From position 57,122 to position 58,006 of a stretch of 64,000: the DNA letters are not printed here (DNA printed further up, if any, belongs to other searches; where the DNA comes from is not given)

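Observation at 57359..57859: JAMM/MPN-like metalloprotease domain fused to the C-terminus of a radical SAM enzyme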

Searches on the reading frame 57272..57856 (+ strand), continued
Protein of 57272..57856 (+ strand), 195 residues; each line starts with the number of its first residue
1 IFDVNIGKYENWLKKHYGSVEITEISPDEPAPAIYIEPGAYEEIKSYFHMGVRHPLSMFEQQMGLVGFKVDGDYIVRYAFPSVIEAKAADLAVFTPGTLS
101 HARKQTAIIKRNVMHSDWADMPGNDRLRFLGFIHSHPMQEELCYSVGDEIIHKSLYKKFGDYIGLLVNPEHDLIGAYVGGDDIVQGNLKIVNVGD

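Call 38: search_solved_structures(query=A4, max_evalue=1, show_alignments=3)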
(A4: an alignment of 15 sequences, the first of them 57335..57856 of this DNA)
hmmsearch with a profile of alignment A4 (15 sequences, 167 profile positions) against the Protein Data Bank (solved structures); distinct sequences matched with E-value up to 1: 63 (the best 60 are shown).
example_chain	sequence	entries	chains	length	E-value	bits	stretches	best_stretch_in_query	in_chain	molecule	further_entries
6fjv_A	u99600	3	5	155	1.1e-07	35.1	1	90-140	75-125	26S proteasome regulatory subunit N11-like protein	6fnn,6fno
6fju_A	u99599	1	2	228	1.7e-07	34.5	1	90-140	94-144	26S proteasome regulatory subunit N11-like protein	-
7l97_A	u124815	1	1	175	7.8e-07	32.3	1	94-162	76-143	AMSH-like protease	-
2znr_A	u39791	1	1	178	8.1e-07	32.3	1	94-162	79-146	AMSH-like protease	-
2znv_A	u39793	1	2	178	9.4e-07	32.1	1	94-162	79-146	AMSH-like protease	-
4zd5_A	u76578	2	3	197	2.5e-06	30.7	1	92-147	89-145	AMSH-like protease sst2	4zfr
4jxe_A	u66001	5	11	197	2.6e-06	30.6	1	92-147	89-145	AMSH-like protease sst2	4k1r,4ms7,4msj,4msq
4zd4_A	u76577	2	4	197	2.6e-06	30.6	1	92-147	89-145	AMSH-like protease sst2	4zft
7lm3_A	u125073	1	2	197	2.7e-06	30.6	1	92-147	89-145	AMSH-like protease sst2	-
4msm_A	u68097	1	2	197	2.8e-06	30.5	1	92-147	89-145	AMSH-like protease sst2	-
5cw3_A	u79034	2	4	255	2.8e-06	30.5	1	56-137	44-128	BRCA1/BRCA2-containing complex subunit 3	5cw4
4msd_A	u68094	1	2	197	3.1e-06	30.4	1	93-147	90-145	AMSH-like protease sst2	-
9le4_B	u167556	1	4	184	1.9e-05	27.8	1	92-148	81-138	STAM-binding protein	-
3rzu_A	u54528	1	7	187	2e-05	27.7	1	92-148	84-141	STAM-binding protein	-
6fvt_V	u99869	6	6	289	2.3e-05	27.6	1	80-142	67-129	Ubiquitin carboxyl-terminal hydrolase RPN11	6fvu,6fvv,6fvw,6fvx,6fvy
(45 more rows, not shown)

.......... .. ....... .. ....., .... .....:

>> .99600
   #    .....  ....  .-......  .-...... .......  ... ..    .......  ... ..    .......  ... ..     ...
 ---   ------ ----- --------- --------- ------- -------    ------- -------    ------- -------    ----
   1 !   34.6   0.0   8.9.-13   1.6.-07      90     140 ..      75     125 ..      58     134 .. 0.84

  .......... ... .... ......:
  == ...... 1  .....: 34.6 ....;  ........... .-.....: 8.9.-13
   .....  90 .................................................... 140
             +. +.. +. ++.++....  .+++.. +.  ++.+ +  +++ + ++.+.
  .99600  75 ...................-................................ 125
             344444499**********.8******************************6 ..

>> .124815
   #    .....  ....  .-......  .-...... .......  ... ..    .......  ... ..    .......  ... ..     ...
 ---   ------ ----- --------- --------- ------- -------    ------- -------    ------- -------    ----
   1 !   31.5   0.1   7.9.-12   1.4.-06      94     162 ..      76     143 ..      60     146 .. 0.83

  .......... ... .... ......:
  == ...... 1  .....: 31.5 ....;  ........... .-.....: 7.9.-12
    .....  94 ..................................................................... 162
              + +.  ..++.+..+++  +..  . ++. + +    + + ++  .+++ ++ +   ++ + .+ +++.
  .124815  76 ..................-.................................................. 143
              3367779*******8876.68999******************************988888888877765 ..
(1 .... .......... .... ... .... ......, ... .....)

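Call 43: find_encoding_contigs(protein=P0150, flank=5000, max_places=2)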
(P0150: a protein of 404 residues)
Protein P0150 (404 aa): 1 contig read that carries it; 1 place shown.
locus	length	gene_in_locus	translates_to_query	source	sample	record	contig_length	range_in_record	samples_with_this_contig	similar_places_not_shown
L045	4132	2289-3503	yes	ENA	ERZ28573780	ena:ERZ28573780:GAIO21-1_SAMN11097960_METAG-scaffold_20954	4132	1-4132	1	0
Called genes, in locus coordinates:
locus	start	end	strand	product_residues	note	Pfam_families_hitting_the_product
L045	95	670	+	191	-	-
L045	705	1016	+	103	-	-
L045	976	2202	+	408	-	-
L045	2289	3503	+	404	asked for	-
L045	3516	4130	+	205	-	?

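Call 44: find_encoding_contigs(protein=P0142, flank=5000, max_places=2)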
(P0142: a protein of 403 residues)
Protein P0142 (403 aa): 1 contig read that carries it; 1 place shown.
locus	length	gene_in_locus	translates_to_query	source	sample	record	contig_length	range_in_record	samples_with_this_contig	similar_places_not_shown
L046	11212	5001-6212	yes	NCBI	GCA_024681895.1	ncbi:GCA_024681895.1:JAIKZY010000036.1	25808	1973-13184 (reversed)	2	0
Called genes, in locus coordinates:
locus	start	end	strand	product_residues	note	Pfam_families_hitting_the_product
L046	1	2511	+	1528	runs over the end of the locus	PF06414:Zeta_toxin (faint), PF00004:AAA, PF00004:AAA, PF17866:AAA_lid_6, PF00004:AAA, PF17866:AAA_lid_6, PF00004:AAA, PF17866:AAA_lid_6 (weak), +30 more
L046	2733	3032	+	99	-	-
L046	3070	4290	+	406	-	PF00899:ThiF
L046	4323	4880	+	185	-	-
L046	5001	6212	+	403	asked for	-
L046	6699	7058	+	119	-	PF12844:HTH_19, PF13560:HTH_31, PF01381:HTH_3, PF13443:HTH_26 (faint)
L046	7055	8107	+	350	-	PF00145:DNA_methylase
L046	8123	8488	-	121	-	PF03852:Vsr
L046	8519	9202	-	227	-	PF00665:rve, PF13333:rve_2 (weak)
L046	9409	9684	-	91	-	PF01527:HTH_Tnp_1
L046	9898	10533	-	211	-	-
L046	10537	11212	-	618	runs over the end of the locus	PF10593:Z1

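Call 46: find_homologous_proteins(query=L037:1944-2381:+, max_evalue=0.001)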
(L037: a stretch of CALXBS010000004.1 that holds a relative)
Query L037:1944-2381:+ (146 aa): 105 proteins with E <= 0.001 among 123 candidates.
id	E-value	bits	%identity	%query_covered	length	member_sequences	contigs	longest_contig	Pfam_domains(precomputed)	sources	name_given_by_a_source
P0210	5.0e-89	313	99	100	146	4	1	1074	-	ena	-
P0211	4.6e-72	258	86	100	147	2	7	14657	-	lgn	-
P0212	5.3e-59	216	71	97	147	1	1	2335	-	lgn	-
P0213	1.4e-58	214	71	99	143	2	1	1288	-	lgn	-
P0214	1.0e-56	208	69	99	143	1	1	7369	-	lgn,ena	-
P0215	1.8e-56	207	68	99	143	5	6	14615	-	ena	-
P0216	1.8e-56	207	69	99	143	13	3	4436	-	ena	-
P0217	3.3e-55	203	67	99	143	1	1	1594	-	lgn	-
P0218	4.9e-55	203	67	97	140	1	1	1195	-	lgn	-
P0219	1.1e-54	202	65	98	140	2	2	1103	-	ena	-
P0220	1.2e-54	201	67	99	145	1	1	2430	-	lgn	-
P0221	3.0e-54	200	66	99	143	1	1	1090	-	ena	-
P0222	4.3e-54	200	68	98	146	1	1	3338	-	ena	-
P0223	6.9e-54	199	66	99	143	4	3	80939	-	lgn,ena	-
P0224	1.6e-53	198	69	99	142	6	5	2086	-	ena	-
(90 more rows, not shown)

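Call 49: search_protein_families(library=padloc, proteins=[L046:2733-3029:+, L046:3070-4287:+, L046:4323-4877:+, P0142], max_evalue=0.01)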
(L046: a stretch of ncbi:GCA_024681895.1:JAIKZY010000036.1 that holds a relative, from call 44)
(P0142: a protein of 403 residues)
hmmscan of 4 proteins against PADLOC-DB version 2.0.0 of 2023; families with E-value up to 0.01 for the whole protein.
L046:2733-3029:+ (99 aa): 0 families

L046:3070-4287:+ (406 aa): 29 families (the best 25 are shown)
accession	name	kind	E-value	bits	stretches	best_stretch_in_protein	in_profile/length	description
PDLC00831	E1-E2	-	2.7e-10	37.7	1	18-140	313-434/578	E1-E2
PDLC00837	E1-E2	-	7.3e-10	36.2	1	19-174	321-484/593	E1-E2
PDLC00834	E1-E2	-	1.6e-08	31.6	1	23-168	302-451/564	E1-E2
PDLC00841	E1-E2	-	2.3e-08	31.2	1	17-122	342-448/590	E1-E2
PDLC00843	E1-E2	-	3.9e-08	30.3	1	6-141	301-433/575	E1-E2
PDLC00830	E1-E2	-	1.2e-07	28.5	1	20-169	307-458/551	E1-E2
PDLC00839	E1-E2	-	2.6e-07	27.3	1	19-125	366-471/602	E1-E2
PDLC00827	E1-E2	-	6.8e-07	26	1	19-126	328-429/711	E1-E2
PDLC00836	E1-E2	-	1.4e-06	25.2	1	18-139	336-457/602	E1-E2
PDLC00826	E1-E2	-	2e-06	24.8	1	14-251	325-575/576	E1-E2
PDLC00840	E1-E2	-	5.3e-06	23.7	1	16-83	206-270/458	E1-E2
PDLC00828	E1-E2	-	5.6e-06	23.9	1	12-82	164-231/431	E1-E2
PDLC00832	E1-E2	-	7.7e-06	22.4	1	14-83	329-395/588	E1-E2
PDLC00846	E1-E2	-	1.1e-05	22.3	1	21-143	315-438/587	E1-E2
PDLC00829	E1-E2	-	1.2e-05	22.7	1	8-141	156-288/426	E1-E2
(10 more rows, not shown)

L046:4323-4877:+ (185 aa): 0 families

P0142 (403 aa): 0 families

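Call 50: search_protein_families(library=ncbifam, proteins=[L046:2733-3029:+, L046:3070-4287:+, L046:4323-4877:+, P0142, window:57335-57856:+], max_evalue=0.01)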
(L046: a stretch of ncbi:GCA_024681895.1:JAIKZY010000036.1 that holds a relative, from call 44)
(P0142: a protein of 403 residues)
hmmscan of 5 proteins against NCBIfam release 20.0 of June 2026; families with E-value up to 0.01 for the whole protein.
L046:2733-3029:+ (99 aa): 0 families

L046:3070-4287:+ (406 aa): 18 families
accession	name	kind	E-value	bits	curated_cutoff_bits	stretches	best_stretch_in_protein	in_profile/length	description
NF047750.1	SAMPActivE1UbaA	equivalog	1.8e-17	63.6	450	1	22-253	31-251/270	SAMP-activating enzyme E1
TIGR02356.1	adenyl_thiF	equivalog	1.1e-16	60.9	275.25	1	21-182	19-179/203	thiazole biosynthesis adenylyltransferase ThiF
NF009123.0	PRK12475.1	subfamily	8.7e-14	51.5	510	1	19-178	20-180/338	MoeB/ThiF family adenylyltransferase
NF006444.0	PRK08762.1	equivalog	1.6e-13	50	449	1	21-257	145-374/387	molybdopterin-synthase adenylyltransferase MoeB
NF004281.0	PRK05690.1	subfamily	8.1e-12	44.9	266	1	21-176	30-185/250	molybdopterin-synthase adenylyltransferase MoeB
TIGR02355.1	moeB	equivalog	1.3e-11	44.4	376.55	1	20-169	21-170/240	molybdopterin-synthase adenylyltransferase MoeB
TIGR01408.1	Ube1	subfamily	4.4e-10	38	750.05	1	20-150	416-553/1008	ubiquitin-activating enzyme E1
NF005902.0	PRK07878.1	equivalog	2.6e-09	36.5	647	1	21-174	40-196/392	adenylyltransferase/sulfurtransferase MoeZ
NF006395.0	PRK08644.1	equivalog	4.4e-09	36.3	159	1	4-151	11-158/215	sulfur carrier protein ThiS adenylyltransferase ThiF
NF006204.0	PRK08328.1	equivalog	1.2e-06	28.3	339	1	20-153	24-156/231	hypothetical protein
NF011696.0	PRK15116.1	equivalog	2e-06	27.7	304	1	9-150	17-156/268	tRNA cyclic N6-threonylcarbamoyladenosine(37) synthase TcdA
NF005646.0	PRK07411.1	equivalog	7.2e-06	25.4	633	1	21-203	36-217/390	molybdopterin-synthase adenylyltransferase MoeB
NF004804.0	PRK06153.1-3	equivalog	9.1e-05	21.6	340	0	21-156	177-309/401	hypothetical protein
NF058523.1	6A-MBL_cap2_3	equivalog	0.00012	20.8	320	1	22-87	297-359/665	anti-phage 6A-MBL system cap2_3 protein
TIGR02354.1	thiF_fam2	equivalog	0.00018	21.4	152.2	1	18-132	16-127/200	thiamine biosynthesis protein ThiF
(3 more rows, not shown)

L046:4323-4877:+ (185 aa): 0 families

P0142 (403 aa): 0 families

window:57335-57856:+ (174 aa): 0 families

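Call 55: predict_structure(alignment_id=A5)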
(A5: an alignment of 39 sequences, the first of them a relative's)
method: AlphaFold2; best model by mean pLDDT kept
length: 146 residues; sequences in the alignment: 39
mean_pLDDT: 76.2   pTM: 0.55
mean pLDDT of the five models: 76.2, 76.0, 73.9, 73.7, 72.7
residues with pLDDT >= 90: 34; 70-90: 60; 50-70: 38; < 50: 14
segments of 3 or more residues with pLDDT < 50: 99-106, 144-146
pLDDT, mean of each block of 10 residues (from residue 1): 79 87 89 90 87 88 84 87 90 65 48 69 66 53 47
secondary structure, 60 per line:
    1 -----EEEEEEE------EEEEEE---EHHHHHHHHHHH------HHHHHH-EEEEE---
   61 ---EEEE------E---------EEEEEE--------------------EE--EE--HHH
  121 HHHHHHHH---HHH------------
elements in order: E6-12 E19-24 H29-39 H46-51 E53-57 E64-67 E84-89 H118-128

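Call 57: fold_search(model_id=the predicted structure, library=pdb)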
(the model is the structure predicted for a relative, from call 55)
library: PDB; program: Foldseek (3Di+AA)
matches with E <= 10: 1503; with E <= 0.001: 37
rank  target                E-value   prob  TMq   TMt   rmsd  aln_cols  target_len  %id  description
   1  1wjn_MODEL_1_A        8.1e-05  1.00  0.50  0.71   3.3        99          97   14  Solution structure of the C-terminal ubiquitin-like domain of mouse tubulin-specific chaperone e (released 2004-11-29)
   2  6cpm_F                1.1e-04  1.00  0.44  0.75   2.5        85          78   13  Structure of the USP15 deubiquitinase domain in complex with a third-generation inhibitory Ubv (released 2019-01-23)
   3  6cpm_E                1.4e-04  1.00  0.46  0.79   2.5        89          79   12  Structure of the USP15 deubiquitinase domain in complex with a third-generation inhibitory Ubv (released 2019-01-23)
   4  1t0y_MODEL_1_A        2.2e-04  1.00  0.44  0.66   3.6        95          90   22  Solution Structure of a Ubiquitin-Like Domain from Tubulin-binding Cofactor B (released 2004-04-27)
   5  2kan_MODEL_1_A        2.3e-04  1.00  0.48  0.71   2.7        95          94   18  Solution NMR structure of ubiquitin-like domain of Arabidopsis thaliana protein At2g32350. Northeast Structura (released 2008-11-25)
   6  5x4l_C                2.5e-04  1.00  0.45  0.76   2.7        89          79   12  Crystal structure of the UBX domain of human UBXD7 in complex with p97 N domain (released 2017-03-22)
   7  9m1l_E                2.5e-04  1.00  0.46  0.15   3.0        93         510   15  Cryo-EM structure of the TBC-DE-Arl2-alpha-beta-tubulin complex with GTP (released 2025-10-22)
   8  3r3m_A                2.5e-04  1.00  0.44  0.69   3.6        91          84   11  Crystal structure of the FAF1 UBX domain (released 2011-06-22)
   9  6ml1_C                2.8e-04  1.00  0.44  0.69   2.9        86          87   13  Structure of the USP15 deubiquitinase domain in complex with an affinity-matured inhibitory Ubv (released 2019-01-23)
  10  4icu_A                3.0e-04  1.00  0.46  0.75   2.6        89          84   16  Ubiquitin-like domain of human tubulin folding cofactor E - crystal from A (released 2014-06-18)
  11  6ml1_E                3.0e-04  1.00  0.43  0.70   3.0        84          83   13  Structure of the USP15 deubiquitinase domain in complex with an affinity-matured inhibitory Ubv (released 2019-01-23)
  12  9edt_E                3.2e-04  1.00  0.46  0.16   2.3        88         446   12  Tubulin cofactors D,E,G bound to tubulin dimer (released 2026-02-04)
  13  9m1k_E                3.4e-04  1.00  0.47  0.72   3.0        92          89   15  Cryo-EM structure of the TBC-DE-Arl2-beta-tubulin complex with GTP (released 2025-10-22)
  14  9eeb_E                3.8e-04  1.00  0.46  0.22   2.9        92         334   12  Tubulin cofactors D,E,G bound to tubulin dimer (released 2026-02-04)
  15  7wfc_B                4.0e-04  1.00  0.43  0.69   4.3        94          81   14  X-ray structure of HKU1-PLP2(Cys109Ser) catalytic mutant in complex with free ubiquitin (released 2022-12-28)
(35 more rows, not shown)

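Call 61: find_encoding_contigs(protein=P0124, flank=4000, max_places=2)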
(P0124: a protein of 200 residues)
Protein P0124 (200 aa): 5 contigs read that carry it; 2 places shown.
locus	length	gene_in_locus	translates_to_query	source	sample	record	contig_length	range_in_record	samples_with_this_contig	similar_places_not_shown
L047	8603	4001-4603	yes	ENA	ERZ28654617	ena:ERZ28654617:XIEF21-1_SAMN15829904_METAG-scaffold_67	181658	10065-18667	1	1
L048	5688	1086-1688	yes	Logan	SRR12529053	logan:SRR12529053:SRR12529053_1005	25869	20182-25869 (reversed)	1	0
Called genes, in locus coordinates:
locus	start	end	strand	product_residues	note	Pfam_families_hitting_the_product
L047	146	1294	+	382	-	-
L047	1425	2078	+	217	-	-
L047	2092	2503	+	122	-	-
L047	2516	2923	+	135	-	-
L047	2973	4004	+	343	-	PF04055:Radical_SAM, PF13186:SPASM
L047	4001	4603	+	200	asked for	-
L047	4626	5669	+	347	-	-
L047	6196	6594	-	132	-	-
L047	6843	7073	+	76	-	PF09035:Tn916-Xis, PF12728:HTH_17 (weak)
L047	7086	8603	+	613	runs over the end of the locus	PF19263:DUF5906, PF03288:Pox_D5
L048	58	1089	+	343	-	PF04055:Radical_SAM, PF13186:SPASM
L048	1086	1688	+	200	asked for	-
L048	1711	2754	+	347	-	-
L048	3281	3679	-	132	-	-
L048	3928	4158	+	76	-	PF09035:Tn916-Xis, PF12728:HTH_17 (weak)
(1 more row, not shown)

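Call 65: find_encoding_contigs(protein=P0130, flank=3500, max_places=2)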
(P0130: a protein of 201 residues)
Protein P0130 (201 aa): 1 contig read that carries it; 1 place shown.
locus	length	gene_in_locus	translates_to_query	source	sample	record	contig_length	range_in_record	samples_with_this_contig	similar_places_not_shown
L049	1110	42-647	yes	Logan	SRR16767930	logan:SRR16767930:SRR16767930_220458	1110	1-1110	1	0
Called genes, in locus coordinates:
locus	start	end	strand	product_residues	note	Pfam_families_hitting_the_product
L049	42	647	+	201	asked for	-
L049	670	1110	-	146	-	?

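Call 66: find_encoding_contigs(protein=P0125, flank=3500, max_places=2)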
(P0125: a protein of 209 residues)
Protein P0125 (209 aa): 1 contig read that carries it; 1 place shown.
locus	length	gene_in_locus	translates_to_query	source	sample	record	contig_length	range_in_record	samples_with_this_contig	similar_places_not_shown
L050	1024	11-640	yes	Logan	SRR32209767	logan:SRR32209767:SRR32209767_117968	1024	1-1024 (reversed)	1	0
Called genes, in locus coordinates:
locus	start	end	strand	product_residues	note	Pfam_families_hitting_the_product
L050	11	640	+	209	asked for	-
